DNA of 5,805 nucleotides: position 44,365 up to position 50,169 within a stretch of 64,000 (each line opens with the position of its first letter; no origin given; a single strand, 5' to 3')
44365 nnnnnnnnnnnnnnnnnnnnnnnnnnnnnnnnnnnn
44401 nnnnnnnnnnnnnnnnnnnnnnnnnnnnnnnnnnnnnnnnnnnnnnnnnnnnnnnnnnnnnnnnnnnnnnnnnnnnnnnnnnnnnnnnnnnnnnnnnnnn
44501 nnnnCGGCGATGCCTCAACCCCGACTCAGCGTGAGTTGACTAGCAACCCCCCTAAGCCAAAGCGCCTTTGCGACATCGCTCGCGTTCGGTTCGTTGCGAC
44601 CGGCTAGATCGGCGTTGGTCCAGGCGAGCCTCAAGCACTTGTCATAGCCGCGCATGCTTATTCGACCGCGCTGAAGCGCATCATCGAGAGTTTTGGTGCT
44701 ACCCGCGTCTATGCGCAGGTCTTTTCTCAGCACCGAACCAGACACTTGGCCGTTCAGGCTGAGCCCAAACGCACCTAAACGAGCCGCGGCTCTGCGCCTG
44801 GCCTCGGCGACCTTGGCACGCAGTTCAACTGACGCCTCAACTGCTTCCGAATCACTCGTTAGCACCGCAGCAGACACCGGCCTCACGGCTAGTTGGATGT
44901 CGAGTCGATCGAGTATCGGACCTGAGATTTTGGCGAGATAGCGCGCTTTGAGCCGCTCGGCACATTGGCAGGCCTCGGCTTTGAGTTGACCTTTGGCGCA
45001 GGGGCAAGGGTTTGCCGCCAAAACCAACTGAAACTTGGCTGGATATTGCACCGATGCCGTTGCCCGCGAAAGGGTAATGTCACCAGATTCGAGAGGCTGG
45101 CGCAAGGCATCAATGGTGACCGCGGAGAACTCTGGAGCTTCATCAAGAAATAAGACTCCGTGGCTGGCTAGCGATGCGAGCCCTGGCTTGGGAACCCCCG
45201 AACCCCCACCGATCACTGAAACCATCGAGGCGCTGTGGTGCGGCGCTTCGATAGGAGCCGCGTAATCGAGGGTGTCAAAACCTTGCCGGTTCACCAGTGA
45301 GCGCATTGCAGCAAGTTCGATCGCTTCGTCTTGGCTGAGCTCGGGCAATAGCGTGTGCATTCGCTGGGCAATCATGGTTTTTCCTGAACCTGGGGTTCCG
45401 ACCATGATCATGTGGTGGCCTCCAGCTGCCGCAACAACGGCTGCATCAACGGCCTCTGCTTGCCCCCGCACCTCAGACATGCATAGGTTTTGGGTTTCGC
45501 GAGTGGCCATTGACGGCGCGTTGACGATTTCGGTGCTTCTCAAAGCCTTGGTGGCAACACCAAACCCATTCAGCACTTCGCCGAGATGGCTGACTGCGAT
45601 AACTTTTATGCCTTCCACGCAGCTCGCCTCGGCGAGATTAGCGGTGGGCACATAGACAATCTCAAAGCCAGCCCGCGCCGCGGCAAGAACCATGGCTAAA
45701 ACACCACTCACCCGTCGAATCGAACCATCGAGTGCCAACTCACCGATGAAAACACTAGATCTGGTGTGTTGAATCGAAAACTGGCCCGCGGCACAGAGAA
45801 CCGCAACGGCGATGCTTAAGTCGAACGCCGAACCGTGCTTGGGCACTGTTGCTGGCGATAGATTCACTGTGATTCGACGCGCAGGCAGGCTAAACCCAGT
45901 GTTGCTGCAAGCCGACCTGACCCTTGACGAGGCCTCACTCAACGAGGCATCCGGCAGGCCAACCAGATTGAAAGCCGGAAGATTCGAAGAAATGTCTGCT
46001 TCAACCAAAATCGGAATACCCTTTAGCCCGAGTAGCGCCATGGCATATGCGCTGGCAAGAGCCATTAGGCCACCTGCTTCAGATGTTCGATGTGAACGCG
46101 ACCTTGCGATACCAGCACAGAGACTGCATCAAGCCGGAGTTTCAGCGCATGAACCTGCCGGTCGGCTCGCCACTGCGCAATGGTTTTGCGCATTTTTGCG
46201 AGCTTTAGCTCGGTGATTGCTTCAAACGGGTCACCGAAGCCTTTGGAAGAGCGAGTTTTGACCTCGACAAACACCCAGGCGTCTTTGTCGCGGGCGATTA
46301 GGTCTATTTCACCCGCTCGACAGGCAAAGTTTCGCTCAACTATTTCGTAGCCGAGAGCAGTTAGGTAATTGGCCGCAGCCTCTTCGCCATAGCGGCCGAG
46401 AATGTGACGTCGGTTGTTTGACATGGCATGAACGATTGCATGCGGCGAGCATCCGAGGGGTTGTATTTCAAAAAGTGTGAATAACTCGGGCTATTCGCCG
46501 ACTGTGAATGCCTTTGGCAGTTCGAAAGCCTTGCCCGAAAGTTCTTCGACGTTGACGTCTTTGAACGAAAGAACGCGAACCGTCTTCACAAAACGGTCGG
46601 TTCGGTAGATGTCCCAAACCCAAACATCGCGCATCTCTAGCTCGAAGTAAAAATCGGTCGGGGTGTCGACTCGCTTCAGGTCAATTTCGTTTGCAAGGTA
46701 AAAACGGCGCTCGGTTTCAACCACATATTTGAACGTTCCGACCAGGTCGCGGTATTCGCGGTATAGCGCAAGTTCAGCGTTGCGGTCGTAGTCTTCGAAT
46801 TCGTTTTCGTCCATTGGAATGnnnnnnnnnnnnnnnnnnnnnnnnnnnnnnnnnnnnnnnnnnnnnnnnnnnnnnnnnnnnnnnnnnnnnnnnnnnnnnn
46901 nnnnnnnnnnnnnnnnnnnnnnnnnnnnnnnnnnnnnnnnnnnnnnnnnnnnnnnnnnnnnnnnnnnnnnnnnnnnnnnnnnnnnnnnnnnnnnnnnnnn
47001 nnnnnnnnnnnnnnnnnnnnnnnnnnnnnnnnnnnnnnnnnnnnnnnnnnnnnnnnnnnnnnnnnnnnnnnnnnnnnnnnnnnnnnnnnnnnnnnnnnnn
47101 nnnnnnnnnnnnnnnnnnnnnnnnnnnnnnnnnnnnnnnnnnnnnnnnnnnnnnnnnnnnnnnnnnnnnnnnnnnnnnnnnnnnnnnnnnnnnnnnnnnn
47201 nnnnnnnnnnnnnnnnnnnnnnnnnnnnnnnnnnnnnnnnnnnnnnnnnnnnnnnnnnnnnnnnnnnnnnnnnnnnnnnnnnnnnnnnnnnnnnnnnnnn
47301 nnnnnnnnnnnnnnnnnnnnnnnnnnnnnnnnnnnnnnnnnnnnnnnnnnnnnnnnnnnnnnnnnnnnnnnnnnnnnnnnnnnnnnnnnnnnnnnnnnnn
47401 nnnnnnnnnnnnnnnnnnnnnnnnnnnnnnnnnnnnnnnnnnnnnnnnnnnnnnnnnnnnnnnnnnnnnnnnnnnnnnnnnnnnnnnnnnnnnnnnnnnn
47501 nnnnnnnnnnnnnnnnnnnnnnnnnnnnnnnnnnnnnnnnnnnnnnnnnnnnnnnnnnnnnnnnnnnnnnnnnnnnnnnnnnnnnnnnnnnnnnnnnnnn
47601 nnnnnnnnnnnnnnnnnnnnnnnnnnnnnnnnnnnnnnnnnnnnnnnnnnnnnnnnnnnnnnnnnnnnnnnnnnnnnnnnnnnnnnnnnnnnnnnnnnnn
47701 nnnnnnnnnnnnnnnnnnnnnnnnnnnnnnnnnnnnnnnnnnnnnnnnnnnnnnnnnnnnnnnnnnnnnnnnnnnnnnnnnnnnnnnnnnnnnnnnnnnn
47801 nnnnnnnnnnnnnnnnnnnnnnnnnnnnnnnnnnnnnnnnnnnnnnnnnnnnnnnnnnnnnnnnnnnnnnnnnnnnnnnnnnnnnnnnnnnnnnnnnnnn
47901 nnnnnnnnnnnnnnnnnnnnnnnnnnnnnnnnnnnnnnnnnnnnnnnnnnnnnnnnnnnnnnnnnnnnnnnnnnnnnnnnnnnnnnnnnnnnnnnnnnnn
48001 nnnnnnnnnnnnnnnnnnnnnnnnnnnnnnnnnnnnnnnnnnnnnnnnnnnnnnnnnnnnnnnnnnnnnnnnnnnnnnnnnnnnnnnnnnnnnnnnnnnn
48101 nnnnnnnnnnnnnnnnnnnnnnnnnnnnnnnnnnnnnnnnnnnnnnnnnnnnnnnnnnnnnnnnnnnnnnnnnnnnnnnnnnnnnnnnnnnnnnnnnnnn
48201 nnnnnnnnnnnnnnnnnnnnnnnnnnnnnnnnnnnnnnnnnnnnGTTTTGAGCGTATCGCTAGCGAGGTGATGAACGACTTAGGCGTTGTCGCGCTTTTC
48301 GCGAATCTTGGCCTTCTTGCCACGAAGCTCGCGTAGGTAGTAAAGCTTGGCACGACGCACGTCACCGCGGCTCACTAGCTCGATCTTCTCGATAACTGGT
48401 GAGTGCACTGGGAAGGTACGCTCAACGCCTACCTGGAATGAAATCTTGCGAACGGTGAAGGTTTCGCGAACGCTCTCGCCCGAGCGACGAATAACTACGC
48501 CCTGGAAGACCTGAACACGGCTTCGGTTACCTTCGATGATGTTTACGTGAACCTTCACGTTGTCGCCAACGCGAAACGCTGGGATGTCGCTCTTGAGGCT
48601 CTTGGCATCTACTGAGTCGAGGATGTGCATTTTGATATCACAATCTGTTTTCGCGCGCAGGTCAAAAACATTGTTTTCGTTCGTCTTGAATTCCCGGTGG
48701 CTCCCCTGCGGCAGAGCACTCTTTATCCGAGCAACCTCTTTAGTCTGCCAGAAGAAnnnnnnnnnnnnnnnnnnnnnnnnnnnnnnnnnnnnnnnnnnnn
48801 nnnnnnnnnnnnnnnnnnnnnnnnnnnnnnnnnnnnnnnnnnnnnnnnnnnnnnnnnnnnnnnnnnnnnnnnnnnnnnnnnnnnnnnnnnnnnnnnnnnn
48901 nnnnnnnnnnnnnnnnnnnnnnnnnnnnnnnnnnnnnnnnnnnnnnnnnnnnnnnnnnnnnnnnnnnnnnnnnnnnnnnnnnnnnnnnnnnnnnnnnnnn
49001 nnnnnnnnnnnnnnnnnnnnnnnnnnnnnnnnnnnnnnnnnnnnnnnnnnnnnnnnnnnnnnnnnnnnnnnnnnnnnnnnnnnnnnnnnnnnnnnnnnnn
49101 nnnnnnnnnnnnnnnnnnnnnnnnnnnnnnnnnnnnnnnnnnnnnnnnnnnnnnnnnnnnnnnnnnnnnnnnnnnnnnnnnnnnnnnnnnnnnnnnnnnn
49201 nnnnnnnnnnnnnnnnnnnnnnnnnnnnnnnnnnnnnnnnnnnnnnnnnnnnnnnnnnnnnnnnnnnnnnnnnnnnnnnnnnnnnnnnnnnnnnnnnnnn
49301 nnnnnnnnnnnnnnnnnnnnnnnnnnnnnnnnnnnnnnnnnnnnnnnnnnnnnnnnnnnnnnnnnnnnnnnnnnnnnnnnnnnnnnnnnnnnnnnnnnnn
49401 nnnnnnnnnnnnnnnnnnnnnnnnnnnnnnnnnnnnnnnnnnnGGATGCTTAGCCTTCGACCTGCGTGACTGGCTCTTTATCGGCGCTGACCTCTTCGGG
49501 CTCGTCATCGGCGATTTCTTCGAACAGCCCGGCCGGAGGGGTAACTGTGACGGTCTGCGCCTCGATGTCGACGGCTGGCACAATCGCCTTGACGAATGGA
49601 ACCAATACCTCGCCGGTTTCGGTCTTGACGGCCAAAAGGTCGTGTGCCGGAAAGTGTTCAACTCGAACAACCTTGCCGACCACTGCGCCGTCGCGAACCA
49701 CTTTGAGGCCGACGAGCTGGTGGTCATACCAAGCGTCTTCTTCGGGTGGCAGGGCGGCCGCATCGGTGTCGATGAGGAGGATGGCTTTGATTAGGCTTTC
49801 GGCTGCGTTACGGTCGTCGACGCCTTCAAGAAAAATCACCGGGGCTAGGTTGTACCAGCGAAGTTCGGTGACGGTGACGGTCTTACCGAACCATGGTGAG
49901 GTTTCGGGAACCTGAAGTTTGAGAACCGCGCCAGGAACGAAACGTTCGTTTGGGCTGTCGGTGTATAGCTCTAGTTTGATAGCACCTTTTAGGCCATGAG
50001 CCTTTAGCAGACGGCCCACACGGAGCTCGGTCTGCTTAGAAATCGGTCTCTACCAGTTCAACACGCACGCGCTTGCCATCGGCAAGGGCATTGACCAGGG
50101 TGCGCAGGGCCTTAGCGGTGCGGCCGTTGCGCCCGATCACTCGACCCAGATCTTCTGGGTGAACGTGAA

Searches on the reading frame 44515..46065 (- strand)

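Call 13: search_protein_families(library=pfam, proteins=[window:44515-46065:-], max_evalue=0.001)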
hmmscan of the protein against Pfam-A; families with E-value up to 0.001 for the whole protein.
window:44515-46065:- (516 aa): 7 families
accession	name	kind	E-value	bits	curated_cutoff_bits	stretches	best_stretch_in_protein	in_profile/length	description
PF01078.27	Mg_chelatase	-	4.1e-79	265.2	20.3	1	196-399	2-204/207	Magnesium chelatase, subunit ChlI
PF13541.12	ChlI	-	2.4e-40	137.6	27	1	21-143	1-121/121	Subunit ChlI of Mg-chelatase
PF13335.12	Mg_chelatase_C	-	4.6e-22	78.8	26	1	410-505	2-94/94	Magnesium chelatase, subunit ChlI C-terminal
PF05362.19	Lon_C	-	5.4e-09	36.4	21.1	1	41-166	69-200/205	Lon protease (S16) C-terminal proteolytic domain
PF07728.20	AAA_5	-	9e-08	32.7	22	1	218-355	1-125/139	AAA domain (dynein-related subfamily)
PF00493.29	MCM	-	2.6e-05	23.9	23.3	0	294-361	114-178/224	MCM P-loop domain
PF00158.32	Sigma54_activat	-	6.4e-05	23.1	20.2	0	205-242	11-48/168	Sigma-54 interaction domain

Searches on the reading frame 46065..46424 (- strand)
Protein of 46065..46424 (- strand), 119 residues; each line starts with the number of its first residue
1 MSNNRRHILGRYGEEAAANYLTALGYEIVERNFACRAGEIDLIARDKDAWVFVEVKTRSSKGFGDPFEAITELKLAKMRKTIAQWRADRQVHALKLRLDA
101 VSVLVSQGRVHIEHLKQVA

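Call 13: search_protein_families(library=pfam, proteins=[window:46065-46424:-], max_evalue=0.001)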
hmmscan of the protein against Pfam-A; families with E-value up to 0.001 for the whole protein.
window:46065-46424:- (119 aa): 3 families
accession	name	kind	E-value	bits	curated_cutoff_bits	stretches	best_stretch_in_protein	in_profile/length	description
PF02021.23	UPF0102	-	2.6e-27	95.4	23.6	1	13-103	1-80/80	Uncharacterised protein family UPF0102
PF08378.17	NERD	-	1.2e-07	32.6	22.1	1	10-98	2-95/111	Nuclease-related domain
PF01939.22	NucS_C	-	9.4e-05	22.8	24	1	22-59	16-54/124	Endonuclease NucS C-terminal domain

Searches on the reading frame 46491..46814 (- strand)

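Call 13: search_protein_families(library=pfam, proteins=[window:46491-46814:-], max_evalue=0.001)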
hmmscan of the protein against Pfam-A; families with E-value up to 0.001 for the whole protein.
window:46491-46814:- (107 aa): 1 family
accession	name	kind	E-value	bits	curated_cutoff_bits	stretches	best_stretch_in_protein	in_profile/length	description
PF10611.14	DUF2469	-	3.2e-43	146.8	25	1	1-100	1-100/100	Protein of unknown function (DUF2469)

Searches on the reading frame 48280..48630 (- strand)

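Call 13: search_protein_families(library=pfam, proteins=[window:48280-48630:-], max_evalue=0.001)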
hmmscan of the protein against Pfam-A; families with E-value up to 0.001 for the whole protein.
window:48280-48630:- (116 aa): 1 family
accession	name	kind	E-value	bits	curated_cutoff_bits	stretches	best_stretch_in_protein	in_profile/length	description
PF01245.26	Ribosomal_L19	-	9.3e-49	164.5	22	1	3-112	2-111/111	Ribosomal protein L19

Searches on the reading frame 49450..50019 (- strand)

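Call 13: search_protein_families(library=pfam, proteins=[window:49450-50019:-], max_evalue=0.001)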
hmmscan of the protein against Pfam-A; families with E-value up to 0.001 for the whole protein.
window:49450-50019:- (189 aa): 3 families
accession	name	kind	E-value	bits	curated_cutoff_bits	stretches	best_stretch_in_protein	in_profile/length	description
PF24986.1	PRC_RimM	-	2.6e-22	78.7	27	1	100-165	2-69/69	RimM PRC barrel domain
PF01782.24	RimM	-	2e-16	60.4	23.5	1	1-86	2-83/84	RimM N-terminal domain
PF05239.21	PRC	-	1.5e-07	31.7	21.2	1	97-165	4-77/78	PRC-barrel domain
